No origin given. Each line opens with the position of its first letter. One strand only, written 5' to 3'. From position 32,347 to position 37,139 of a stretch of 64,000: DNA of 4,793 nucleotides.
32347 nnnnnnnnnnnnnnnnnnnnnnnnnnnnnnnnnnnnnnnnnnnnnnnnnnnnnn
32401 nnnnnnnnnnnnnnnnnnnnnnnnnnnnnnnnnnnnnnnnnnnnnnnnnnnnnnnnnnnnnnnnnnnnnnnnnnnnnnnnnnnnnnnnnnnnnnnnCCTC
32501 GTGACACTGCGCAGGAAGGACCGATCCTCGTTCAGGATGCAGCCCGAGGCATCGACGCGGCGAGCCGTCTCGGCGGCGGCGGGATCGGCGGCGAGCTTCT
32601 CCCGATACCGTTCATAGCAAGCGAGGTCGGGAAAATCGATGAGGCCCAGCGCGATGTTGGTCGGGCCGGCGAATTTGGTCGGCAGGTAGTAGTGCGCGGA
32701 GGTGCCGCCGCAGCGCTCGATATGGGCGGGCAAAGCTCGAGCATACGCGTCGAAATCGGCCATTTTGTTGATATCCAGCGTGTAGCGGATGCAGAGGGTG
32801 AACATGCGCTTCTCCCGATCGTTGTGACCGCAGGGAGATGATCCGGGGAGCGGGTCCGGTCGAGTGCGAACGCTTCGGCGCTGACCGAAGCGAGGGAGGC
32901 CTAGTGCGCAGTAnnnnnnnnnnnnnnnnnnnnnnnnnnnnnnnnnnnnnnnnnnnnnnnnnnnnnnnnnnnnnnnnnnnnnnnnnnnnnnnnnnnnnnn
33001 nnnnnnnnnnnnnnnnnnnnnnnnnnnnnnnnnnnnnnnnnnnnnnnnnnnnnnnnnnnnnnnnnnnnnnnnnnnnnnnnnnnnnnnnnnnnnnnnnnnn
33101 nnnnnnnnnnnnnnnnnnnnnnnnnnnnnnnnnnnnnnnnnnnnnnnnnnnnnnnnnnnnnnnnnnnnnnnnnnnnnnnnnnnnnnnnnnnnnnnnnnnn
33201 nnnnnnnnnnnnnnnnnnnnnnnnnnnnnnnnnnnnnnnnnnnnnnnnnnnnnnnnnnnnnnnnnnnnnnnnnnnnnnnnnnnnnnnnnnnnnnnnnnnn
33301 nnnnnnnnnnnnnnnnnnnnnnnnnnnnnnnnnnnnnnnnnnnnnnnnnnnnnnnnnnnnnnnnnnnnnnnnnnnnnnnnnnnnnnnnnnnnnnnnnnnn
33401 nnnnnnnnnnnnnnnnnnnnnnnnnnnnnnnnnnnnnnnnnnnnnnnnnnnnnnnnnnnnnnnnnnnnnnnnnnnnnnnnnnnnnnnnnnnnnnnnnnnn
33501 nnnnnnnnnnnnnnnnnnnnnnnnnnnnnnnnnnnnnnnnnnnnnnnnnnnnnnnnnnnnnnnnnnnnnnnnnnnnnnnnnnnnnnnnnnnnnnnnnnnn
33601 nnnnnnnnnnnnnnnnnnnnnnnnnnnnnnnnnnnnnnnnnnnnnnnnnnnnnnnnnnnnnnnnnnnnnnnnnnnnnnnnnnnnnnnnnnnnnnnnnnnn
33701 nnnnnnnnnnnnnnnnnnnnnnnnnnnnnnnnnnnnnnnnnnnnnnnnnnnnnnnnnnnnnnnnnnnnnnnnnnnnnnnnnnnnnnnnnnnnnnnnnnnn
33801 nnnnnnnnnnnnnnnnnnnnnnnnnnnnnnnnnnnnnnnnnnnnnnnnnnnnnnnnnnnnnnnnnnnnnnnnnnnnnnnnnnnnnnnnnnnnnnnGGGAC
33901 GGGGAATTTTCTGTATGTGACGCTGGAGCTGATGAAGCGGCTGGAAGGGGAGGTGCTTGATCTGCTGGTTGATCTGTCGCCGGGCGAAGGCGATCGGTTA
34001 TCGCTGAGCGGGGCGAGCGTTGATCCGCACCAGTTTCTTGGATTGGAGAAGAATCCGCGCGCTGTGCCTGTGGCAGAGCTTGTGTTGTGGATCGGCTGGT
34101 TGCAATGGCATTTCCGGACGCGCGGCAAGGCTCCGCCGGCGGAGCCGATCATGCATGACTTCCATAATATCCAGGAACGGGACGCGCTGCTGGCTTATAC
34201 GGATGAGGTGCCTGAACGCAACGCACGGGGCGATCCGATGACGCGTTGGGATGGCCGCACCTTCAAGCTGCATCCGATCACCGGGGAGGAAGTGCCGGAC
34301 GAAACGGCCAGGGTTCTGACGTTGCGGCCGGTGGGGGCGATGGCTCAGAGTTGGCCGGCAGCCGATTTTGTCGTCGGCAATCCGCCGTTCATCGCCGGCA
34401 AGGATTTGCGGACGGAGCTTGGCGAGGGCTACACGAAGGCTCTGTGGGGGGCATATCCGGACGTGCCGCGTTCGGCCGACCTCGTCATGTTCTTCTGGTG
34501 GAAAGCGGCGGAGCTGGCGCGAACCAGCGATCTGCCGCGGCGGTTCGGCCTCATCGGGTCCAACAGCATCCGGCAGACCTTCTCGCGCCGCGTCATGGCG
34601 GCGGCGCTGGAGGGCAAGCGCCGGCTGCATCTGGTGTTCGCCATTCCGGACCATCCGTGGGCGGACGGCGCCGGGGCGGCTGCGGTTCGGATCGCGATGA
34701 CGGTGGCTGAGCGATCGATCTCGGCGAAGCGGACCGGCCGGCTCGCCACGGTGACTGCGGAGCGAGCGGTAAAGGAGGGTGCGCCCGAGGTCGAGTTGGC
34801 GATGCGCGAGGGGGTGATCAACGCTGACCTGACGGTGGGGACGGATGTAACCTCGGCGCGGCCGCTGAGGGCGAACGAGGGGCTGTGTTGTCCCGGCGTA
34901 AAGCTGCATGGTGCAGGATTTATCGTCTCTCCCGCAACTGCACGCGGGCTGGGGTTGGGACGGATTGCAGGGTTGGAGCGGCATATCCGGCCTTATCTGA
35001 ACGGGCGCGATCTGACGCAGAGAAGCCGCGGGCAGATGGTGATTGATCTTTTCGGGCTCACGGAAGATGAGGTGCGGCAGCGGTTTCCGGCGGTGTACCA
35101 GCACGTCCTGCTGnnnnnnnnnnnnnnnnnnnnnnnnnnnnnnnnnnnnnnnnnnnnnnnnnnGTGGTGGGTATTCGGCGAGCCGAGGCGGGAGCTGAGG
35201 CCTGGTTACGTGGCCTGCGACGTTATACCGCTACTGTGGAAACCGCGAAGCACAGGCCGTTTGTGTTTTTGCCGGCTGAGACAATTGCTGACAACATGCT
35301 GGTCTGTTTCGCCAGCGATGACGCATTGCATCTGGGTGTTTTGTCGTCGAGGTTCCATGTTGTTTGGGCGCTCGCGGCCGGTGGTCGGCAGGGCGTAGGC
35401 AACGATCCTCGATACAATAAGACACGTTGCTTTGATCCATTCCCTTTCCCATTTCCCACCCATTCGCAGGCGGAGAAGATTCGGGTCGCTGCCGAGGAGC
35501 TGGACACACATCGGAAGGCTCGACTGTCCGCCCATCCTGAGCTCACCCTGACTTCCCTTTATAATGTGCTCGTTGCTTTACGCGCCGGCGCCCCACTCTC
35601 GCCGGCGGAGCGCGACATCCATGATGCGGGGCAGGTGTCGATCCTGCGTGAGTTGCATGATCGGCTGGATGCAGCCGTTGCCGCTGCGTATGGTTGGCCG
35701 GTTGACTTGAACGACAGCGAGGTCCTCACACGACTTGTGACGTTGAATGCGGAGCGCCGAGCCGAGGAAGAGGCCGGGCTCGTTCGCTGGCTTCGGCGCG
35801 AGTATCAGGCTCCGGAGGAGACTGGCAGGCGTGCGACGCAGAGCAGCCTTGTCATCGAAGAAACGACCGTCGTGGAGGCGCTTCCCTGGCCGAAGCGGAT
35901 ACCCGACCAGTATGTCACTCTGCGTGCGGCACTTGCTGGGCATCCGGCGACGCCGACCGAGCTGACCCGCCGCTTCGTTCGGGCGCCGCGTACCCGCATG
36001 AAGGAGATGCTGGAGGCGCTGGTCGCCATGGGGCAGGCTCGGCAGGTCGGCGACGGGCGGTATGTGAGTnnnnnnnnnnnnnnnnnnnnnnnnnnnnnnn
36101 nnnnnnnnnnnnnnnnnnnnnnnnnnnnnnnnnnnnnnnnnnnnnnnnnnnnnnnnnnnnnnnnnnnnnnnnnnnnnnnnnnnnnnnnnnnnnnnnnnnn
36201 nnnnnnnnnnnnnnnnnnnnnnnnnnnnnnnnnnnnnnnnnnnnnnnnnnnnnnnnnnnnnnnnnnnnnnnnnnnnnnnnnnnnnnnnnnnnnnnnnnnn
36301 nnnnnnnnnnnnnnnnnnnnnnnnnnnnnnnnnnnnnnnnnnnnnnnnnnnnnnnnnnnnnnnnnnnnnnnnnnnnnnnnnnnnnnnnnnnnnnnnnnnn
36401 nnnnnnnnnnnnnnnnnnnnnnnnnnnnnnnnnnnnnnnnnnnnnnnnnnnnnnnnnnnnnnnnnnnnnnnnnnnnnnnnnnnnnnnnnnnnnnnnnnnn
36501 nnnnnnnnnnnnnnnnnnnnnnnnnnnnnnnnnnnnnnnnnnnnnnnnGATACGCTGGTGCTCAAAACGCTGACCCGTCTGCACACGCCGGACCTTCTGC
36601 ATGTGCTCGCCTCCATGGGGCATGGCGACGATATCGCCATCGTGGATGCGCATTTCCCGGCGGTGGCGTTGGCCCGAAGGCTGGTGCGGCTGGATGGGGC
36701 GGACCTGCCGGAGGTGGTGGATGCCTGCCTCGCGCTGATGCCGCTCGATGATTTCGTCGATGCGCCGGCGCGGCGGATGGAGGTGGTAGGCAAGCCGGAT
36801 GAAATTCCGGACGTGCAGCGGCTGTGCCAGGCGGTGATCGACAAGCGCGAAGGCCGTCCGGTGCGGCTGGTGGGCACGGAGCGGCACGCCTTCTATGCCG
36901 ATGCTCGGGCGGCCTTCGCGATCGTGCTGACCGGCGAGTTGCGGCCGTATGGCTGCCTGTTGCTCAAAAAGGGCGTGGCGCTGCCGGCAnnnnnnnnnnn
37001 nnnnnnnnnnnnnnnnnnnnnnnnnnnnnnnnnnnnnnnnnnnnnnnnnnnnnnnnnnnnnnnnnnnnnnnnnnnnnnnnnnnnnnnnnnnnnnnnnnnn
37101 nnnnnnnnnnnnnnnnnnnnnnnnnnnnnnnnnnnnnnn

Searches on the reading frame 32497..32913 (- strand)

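Call 14: search_protein_families(library=pfam, proteins=[window:32497-32913:-], max_evalue=0.01)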
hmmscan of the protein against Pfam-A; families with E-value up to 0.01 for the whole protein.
window:32497-32913:- (139 aa): 1 family
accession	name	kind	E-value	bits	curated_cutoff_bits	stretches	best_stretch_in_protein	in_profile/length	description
PF07978.19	NIPSNAP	-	1.3e-14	54.7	22.3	1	42-136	4-97/102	NIPSNAP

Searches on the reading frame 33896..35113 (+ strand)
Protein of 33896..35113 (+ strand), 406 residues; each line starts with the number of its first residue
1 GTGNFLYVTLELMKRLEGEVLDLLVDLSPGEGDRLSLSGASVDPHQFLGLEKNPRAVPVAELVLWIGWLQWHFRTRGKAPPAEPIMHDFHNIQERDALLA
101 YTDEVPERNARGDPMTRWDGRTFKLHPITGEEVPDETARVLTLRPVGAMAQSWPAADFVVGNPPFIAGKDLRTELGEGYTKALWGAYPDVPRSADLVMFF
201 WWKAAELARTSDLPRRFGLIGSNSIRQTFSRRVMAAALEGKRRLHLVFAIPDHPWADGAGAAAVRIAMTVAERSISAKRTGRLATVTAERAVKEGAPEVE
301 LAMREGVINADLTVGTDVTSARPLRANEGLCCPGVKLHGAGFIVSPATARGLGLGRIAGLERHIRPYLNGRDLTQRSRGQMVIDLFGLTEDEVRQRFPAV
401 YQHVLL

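Call 41: search_protein_families(library=pfam, proteins=[window:33896-35113:+], max_evalue=0.01)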
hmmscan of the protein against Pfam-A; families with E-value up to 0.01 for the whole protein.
window:33896-35113:+ (406 aa): 2 families
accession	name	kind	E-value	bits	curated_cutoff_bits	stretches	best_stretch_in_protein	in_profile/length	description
PF20473.4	MmeI_Mtase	-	8e-16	58.4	27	1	1-267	29-244/259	MmeI, DNA-methyltransferase domain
PF07669.17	Eco57I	-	4.2e-06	27.4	25.3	1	46-210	2-126/171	Eco57I restriction-modification methylase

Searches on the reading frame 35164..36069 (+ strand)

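Call 41: search_protein_families(library=pfam, proteins=[window:35164-36069:+], max_evalue=0.01)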
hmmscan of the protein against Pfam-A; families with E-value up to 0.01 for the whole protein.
window:35164-36069:+ (302 aa): 1 family
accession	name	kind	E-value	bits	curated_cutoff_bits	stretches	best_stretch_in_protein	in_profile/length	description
PF20466.3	MmeI_TRD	-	1.4e-09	38.1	27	1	26-96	137-205/207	MmeI, target recognition domain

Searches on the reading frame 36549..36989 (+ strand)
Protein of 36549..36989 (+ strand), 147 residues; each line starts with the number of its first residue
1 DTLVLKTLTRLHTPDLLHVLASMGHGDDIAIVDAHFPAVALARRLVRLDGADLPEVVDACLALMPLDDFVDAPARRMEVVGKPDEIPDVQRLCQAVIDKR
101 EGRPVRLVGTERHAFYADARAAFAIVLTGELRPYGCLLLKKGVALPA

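Call 14: search_protein_families(library=pfam, proteins=[window:36549-36989:+], max_evalue=0.01)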
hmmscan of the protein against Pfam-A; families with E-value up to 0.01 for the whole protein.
window:36549-36989:+ (147 aa): 1 family
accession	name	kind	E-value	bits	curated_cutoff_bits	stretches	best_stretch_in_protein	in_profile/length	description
PF05025.18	RbsD_FucU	-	9.8e-34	117.2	25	1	9-143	4-137/138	RbsD / FucU transport protein family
